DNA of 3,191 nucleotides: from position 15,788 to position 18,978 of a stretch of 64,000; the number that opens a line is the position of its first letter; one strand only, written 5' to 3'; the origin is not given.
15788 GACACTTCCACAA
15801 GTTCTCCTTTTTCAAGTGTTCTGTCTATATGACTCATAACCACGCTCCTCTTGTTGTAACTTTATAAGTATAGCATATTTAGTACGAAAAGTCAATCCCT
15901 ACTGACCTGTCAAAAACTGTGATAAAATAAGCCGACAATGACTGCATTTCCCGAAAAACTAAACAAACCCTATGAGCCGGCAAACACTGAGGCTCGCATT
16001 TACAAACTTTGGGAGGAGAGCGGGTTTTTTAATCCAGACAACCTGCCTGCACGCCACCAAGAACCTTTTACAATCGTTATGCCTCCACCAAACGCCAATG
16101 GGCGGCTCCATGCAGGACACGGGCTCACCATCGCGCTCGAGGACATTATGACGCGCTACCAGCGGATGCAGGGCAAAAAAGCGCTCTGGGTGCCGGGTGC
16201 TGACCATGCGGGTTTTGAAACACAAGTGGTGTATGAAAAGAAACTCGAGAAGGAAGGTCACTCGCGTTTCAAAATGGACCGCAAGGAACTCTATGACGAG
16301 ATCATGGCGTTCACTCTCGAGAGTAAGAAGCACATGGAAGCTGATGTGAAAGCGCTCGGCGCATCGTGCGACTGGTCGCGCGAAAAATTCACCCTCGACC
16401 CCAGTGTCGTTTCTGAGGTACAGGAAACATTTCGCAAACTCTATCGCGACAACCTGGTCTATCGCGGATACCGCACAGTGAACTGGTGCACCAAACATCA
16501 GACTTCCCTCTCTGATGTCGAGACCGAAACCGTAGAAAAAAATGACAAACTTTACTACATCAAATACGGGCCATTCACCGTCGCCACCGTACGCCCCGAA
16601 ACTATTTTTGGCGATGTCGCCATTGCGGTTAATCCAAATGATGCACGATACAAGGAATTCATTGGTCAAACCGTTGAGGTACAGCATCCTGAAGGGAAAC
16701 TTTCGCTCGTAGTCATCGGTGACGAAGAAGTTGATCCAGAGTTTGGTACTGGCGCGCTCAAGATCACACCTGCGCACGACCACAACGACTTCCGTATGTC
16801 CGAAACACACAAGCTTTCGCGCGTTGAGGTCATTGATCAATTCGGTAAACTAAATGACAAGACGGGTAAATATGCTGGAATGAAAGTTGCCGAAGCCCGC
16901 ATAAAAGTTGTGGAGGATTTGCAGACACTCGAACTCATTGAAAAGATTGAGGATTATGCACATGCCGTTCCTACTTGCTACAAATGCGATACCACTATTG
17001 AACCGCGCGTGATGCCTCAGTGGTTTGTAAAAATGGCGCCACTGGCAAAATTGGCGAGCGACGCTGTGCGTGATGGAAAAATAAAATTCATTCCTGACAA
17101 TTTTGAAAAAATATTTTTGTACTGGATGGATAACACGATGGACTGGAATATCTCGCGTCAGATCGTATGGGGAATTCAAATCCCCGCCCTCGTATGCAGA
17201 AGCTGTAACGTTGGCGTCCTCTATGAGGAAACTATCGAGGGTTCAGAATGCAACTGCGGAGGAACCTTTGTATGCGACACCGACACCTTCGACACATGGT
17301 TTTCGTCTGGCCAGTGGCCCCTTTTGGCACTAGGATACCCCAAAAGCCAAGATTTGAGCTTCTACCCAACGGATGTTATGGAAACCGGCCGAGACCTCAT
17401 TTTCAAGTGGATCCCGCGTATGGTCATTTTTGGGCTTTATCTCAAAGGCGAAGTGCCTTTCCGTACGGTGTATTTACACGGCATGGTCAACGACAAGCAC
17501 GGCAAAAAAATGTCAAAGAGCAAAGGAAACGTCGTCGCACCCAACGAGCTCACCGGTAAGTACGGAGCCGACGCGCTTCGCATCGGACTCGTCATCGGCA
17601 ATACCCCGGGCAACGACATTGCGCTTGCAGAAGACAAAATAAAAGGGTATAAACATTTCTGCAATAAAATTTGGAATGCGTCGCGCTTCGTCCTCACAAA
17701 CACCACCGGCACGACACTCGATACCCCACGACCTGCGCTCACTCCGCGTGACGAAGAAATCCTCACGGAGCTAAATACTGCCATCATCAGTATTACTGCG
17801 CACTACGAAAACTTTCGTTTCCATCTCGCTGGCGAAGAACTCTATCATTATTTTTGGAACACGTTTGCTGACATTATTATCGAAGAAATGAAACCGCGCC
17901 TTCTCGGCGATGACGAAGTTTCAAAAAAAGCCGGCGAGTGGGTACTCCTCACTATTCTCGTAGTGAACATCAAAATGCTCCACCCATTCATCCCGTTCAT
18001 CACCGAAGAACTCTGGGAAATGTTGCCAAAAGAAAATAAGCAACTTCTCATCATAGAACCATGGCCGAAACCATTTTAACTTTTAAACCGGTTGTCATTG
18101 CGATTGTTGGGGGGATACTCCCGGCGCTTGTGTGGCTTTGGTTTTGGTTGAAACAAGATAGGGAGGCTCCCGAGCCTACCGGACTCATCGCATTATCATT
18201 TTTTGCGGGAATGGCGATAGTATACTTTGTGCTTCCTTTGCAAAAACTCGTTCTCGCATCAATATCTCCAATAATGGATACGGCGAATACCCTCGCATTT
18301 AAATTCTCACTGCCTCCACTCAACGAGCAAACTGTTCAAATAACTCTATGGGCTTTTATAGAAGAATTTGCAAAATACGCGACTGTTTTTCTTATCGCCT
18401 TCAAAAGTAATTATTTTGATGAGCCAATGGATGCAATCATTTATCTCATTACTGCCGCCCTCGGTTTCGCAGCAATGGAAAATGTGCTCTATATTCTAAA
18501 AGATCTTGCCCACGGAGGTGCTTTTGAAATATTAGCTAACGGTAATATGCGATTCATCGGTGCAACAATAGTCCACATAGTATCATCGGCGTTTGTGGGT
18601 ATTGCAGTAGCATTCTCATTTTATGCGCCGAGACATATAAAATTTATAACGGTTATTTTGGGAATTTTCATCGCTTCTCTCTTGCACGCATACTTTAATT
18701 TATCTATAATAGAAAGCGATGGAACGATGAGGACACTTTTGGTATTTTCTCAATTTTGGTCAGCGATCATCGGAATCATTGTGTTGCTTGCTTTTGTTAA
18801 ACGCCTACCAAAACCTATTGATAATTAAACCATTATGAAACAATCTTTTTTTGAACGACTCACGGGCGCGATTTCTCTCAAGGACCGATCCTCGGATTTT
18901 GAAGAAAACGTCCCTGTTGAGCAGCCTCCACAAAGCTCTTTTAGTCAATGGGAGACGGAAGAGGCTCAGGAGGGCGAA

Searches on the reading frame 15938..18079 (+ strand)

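Call 6: search_protein_families(library=pfam, proteins=[window:15938-18079:+], max_evalue=0.01)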
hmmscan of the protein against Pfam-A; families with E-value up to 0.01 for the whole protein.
window:15938-18079:+ (713 aa): 5 families
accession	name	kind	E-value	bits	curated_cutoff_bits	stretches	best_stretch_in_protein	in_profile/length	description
PF00133.28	tRNA-synt_1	-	5.6e-117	391.4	22.7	1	21-562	2-412/414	tRNA synthetases class I (I, L, M and V)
PF08264.19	Anticodon_1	-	5.1e-28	98.2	25.1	1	605-711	1-106/148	Anticodon-binding domain of tRNA ligase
PF09334.17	tRNA-synt_1g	-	2.2e-22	79.8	20.1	3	48-196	5-135/391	tRNA synthetases class I (M)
PF13603.12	tRNA-synt_1_2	-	0.00044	20.2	25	1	246-305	87-146/185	Leucyl-tRNA synthetase, editing domain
PF01921.24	tRNA-synt_1f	-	0.001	18.5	27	1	503-568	263-325/360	tRNA synthetases class I (K)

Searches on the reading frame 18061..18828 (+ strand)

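Call 6: search_protein_families(library=pfam, proteins=[window:18061-18828:+], max_evalue=0.01)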
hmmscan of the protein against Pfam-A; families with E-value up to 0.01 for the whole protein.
window:18061-18828:+ (255 aa): 1 family
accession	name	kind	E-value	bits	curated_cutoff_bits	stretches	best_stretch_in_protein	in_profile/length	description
PF13367.11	PrsW-protease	-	4.8e-27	95.2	23.5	1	38-229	1-184/196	PrsW family intramembrane metalloprotease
